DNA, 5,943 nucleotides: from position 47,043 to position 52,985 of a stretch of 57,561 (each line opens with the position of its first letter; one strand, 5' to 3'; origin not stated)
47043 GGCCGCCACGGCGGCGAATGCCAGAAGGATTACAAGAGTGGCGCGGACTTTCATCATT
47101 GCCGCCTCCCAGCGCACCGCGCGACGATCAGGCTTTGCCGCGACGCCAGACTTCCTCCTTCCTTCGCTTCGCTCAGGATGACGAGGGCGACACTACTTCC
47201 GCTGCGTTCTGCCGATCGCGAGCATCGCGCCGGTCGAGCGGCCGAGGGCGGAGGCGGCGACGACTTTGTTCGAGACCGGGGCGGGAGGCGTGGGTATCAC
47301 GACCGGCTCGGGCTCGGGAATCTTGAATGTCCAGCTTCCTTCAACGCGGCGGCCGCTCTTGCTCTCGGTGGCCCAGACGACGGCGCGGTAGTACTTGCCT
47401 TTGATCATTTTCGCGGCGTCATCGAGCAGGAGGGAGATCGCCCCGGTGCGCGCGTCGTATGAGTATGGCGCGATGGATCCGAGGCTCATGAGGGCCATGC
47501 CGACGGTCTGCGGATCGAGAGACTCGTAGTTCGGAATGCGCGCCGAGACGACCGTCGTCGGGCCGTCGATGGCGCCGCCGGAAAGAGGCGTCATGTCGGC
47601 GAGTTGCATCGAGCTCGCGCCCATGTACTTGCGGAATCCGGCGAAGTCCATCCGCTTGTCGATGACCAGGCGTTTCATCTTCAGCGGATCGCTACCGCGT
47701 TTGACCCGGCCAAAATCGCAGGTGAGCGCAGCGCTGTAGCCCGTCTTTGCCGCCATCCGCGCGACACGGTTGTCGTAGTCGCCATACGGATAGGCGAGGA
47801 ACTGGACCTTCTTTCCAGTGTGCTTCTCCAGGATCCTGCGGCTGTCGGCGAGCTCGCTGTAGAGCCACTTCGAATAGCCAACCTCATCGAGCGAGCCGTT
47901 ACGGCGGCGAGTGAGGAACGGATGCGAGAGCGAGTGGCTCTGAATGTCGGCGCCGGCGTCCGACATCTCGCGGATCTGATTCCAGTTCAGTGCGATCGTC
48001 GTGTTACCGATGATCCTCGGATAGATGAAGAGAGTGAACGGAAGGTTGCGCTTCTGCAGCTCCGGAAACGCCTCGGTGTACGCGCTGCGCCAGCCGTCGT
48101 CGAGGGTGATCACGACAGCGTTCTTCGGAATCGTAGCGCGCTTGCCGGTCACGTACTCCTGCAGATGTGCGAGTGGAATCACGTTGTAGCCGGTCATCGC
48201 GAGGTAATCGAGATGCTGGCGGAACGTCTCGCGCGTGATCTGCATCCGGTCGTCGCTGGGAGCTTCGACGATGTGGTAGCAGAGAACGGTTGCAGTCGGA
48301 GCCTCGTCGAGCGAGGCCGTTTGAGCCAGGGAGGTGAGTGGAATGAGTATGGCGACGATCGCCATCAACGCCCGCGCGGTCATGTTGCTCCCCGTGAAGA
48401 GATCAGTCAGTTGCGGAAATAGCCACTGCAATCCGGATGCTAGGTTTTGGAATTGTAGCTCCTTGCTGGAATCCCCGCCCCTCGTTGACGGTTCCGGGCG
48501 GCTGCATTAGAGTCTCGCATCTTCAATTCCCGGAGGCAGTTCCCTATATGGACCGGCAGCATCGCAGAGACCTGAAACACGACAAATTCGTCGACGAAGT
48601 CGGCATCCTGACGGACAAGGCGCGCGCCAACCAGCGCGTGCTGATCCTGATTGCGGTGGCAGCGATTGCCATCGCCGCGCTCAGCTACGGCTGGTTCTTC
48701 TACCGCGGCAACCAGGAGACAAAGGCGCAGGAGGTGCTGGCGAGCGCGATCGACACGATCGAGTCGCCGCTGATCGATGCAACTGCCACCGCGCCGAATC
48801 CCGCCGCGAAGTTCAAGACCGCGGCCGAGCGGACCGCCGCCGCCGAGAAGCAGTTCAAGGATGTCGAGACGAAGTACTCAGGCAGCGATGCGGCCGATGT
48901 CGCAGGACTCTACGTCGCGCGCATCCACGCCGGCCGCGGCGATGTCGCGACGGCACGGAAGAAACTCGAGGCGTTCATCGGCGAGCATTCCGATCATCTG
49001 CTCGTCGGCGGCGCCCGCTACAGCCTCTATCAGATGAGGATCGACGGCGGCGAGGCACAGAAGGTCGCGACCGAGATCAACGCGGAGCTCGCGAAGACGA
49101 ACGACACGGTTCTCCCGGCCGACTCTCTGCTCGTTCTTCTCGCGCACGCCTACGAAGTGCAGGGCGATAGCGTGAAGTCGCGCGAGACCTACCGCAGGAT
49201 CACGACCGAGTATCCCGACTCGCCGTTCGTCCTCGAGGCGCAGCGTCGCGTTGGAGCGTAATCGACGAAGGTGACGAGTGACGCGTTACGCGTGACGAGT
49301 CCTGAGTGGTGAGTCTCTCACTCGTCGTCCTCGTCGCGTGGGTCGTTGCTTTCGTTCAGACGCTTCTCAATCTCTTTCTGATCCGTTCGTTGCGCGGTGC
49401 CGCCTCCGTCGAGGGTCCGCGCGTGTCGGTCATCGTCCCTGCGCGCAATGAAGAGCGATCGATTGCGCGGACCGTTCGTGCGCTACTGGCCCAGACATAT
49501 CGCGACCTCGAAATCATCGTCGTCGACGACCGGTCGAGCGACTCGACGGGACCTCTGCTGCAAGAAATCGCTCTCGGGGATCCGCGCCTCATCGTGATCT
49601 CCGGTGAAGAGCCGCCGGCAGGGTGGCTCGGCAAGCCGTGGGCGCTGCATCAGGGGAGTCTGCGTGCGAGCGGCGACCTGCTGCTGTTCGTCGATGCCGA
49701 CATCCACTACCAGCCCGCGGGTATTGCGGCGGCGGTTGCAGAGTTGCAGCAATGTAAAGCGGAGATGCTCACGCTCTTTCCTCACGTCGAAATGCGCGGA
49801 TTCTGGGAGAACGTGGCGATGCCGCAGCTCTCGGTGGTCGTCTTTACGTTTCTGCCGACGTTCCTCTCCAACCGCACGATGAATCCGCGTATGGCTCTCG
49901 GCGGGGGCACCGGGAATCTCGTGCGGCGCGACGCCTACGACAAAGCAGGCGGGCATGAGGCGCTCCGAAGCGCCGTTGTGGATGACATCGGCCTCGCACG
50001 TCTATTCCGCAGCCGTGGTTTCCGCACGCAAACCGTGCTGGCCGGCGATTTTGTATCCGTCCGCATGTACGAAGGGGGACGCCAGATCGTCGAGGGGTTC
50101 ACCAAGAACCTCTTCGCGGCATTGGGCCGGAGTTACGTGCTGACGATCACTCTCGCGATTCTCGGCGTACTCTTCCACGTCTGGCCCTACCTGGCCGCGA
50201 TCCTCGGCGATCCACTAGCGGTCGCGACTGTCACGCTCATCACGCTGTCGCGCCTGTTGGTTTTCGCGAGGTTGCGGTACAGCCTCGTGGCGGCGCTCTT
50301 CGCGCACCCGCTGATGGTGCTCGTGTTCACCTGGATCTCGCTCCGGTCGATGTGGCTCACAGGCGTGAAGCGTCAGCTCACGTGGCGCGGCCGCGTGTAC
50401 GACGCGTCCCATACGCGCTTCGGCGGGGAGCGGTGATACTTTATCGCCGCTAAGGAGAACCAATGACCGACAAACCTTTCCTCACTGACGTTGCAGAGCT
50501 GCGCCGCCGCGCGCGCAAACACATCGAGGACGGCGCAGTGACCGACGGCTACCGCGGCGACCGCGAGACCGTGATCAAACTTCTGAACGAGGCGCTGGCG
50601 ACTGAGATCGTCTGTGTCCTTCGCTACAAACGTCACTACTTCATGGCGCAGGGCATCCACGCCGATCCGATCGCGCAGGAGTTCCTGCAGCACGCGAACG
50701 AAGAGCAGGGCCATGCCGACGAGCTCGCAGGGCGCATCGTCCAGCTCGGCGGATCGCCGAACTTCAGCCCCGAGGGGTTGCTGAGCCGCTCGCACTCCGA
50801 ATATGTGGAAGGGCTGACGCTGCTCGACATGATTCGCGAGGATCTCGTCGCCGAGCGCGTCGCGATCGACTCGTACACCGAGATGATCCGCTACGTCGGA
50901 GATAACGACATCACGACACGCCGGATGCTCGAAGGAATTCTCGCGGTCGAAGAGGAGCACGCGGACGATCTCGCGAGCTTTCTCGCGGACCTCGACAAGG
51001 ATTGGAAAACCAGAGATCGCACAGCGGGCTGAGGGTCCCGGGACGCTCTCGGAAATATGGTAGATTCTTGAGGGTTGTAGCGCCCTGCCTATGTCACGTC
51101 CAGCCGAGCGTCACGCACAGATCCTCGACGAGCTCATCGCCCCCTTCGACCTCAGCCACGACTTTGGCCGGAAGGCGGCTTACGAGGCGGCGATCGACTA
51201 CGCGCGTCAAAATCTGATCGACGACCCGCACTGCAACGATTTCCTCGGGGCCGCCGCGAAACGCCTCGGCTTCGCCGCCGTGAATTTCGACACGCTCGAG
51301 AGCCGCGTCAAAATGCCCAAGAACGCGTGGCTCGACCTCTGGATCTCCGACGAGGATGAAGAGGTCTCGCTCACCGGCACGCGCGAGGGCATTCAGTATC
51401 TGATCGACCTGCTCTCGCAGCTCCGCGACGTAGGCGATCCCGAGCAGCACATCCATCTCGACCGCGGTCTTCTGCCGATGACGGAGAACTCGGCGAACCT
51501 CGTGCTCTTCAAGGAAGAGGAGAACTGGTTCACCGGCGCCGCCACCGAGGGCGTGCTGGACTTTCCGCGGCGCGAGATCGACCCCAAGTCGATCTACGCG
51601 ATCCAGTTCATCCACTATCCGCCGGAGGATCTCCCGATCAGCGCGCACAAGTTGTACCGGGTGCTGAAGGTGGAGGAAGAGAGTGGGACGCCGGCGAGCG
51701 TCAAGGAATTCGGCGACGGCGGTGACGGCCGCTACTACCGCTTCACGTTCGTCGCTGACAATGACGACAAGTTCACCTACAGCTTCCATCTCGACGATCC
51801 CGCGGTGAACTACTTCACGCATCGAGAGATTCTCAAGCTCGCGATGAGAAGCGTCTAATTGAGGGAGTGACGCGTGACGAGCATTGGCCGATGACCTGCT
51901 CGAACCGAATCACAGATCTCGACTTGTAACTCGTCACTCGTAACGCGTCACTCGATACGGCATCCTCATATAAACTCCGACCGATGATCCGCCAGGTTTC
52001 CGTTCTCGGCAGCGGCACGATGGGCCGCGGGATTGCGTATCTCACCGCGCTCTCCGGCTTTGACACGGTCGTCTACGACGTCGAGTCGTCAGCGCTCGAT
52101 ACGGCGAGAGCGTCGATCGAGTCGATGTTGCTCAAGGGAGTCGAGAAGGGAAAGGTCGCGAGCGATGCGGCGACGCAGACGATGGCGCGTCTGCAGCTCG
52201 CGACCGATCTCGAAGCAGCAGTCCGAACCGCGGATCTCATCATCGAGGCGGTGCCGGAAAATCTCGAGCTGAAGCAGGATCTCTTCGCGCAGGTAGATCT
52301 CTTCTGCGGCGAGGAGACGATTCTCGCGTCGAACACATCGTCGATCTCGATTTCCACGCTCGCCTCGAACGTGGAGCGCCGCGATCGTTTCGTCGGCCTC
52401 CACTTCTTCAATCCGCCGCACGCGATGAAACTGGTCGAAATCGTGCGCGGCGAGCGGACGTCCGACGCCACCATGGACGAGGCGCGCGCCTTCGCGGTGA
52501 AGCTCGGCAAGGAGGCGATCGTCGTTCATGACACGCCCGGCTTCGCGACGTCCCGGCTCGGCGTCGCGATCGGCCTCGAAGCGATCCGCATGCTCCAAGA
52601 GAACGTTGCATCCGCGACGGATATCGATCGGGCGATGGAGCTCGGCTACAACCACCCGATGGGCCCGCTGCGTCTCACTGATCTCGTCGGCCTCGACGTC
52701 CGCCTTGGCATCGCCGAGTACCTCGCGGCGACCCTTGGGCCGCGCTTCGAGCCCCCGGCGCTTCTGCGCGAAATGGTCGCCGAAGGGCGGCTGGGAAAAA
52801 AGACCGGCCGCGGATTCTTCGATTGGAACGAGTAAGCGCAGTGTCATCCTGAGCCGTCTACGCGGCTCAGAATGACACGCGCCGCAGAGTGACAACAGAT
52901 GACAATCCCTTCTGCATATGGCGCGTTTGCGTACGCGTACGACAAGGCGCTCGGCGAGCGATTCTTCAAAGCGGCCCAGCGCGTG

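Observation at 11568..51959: Window-wide pattern: same short-tandem-repeat architecture at eight loci, unit sequence differing between most loci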

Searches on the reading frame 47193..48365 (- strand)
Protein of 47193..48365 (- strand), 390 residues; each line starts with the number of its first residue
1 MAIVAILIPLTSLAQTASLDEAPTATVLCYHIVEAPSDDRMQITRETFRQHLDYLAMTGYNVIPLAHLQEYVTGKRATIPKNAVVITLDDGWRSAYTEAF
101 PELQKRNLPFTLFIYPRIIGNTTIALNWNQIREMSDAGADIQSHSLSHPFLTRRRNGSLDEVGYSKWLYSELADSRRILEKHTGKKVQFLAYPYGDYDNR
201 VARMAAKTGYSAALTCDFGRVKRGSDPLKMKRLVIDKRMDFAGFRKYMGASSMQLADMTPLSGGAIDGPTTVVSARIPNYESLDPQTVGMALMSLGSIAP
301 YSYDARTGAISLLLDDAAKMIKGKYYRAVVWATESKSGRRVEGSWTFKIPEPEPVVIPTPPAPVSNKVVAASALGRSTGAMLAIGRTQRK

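Call 67: search_protein_families(library=pfam, proteins=[window:47193-48365:-], max_evalue=0.00001)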
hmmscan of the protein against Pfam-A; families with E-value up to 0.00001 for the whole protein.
window:47193-48365:- (390 aa): 1 family
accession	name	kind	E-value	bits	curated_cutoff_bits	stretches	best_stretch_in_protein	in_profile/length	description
PF01522.26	Polysacc_deac_1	-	2.7e-25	89.2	23.1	1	80-212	5-123/124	Polysaccharide deacetylase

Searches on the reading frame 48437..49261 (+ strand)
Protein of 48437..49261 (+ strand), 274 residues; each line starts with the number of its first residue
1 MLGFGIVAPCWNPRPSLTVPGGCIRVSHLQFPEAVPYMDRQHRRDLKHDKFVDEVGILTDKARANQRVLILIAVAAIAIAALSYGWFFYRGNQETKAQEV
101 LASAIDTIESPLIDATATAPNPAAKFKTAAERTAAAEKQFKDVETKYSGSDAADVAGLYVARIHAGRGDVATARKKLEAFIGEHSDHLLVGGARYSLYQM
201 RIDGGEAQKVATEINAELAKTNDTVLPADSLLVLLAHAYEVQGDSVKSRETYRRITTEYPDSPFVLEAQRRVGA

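Call 19: search_protein_families(library=pfam, proteins=[window:48437-49261:+])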
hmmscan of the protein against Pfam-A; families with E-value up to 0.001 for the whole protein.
window:48437-49261:+ (274 aa): 4 families
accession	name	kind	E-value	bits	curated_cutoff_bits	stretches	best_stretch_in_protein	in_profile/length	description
PF13174.12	TPR_6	-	8e-09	36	26.3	0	233-262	4-33/33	Tetratricopeptide repeat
PF09976.15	TPR_21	-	2.3e-08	34.4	25.5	1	71-215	10-137/193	Tetratricopeptide repeat-like domain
PF13428.12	TPR_14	-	9.3e-08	32.5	23.5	0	231-267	3-39/44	Tetratricopeptide repeat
PF13525.12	YfiO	-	0.00014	22.2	25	1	124-272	12-133/203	Outer membrane lipoprotein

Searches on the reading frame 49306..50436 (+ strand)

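Call 67: search_protein_families(library=pfam, proteins=[window:49306-50436:+], max_evalue=0.00001)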
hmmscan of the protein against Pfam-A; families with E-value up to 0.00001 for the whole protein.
window:49306-50436:+ (376 aa): 3 families
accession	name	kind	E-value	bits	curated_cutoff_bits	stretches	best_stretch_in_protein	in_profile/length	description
PF00535.33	Glycos_transf_2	-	7.6e-26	91.5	23.3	1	41-213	1-166/168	Glycosyl transferase family 2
PF13641.12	Glyco_tranf_2_3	-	2.3e-20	74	27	1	38-244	1-204/230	Glycosyltransferase like family 2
PF13506.12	Glyco_transf_21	-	5.3e-12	46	21.7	1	102-243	10-146/174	Glycosyl transferase family 21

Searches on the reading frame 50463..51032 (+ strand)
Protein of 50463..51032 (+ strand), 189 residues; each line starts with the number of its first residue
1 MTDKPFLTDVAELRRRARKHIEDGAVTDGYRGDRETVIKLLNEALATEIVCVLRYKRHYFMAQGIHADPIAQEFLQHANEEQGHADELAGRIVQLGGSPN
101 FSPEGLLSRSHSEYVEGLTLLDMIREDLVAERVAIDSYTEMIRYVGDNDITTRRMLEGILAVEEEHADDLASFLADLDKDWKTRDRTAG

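Call 67: search_protein_families(library=pfam, proteins=[window:50463-51032:+], max_evalue=0.00001)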
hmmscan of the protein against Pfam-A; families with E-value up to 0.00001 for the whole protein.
window:50463-51032:+ (189 aa): 2 families
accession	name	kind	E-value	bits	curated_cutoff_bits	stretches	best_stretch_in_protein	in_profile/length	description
PF00210.30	Ferritin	-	2.3e-27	96.1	24.5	1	38-178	1-140/142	Ferritin-like domain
PF02915.23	Rubrerythrin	-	4.8e-06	27.4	22.8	1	39-172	1-135/137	Rubrerythrin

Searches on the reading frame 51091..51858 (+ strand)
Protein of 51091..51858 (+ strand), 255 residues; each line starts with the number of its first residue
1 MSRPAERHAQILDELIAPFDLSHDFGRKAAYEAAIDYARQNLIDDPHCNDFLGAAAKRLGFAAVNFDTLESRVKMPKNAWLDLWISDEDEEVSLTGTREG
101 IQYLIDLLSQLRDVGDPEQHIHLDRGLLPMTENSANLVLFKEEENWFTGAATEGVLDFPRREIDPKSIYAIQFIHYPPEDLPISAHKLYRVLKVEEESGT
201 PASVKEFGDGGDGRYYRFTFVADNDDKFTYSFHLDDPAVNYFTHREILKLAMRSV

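Call 40: find_encoding_contigs(protein=window:51091-51858:+, flank=10000, max_places=10)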
Protein window:51091-51858:+ (255 aa): no gene with exactly this product is on record in the collection.

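Call 67: search_protein_families(library=pfam, proteins=[window:51091-51858:+], max_evalue=0.00001)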
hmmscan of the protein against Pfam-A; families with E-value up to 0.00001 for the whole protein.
window:51091-51858:+ (255 aa): 1 family
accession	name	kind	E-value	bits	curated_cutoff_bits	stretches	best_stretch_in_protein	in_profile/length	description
PF15566.12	Imm32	-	4.4e-07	30.2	27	1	91-140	1-52/54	Immunity protein 32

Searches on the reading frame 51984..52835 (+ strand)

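Call 67: search_protein_families(library=pfam, proteins=[window:51984-52835:+], max_evalue=0.00001)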
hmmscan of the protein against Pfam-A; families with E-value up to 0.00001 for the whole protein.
window:51984-52835:+ (283 aa): 2 families
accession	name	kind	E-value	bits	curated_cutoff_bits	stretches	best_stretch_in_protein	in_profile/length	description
PF02737.24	3HCDH_N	-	1e-65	221.5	22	1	4-183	1-179/180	3-hydroxyacyl-CoA dehydrogenase, NAD binding domain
PF00725.27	3HCDH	-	9.2e-30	103.5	22.1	1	186-281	1-97/97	3-hydroxyacyl-CoA dehydrogenase, C-terminal domain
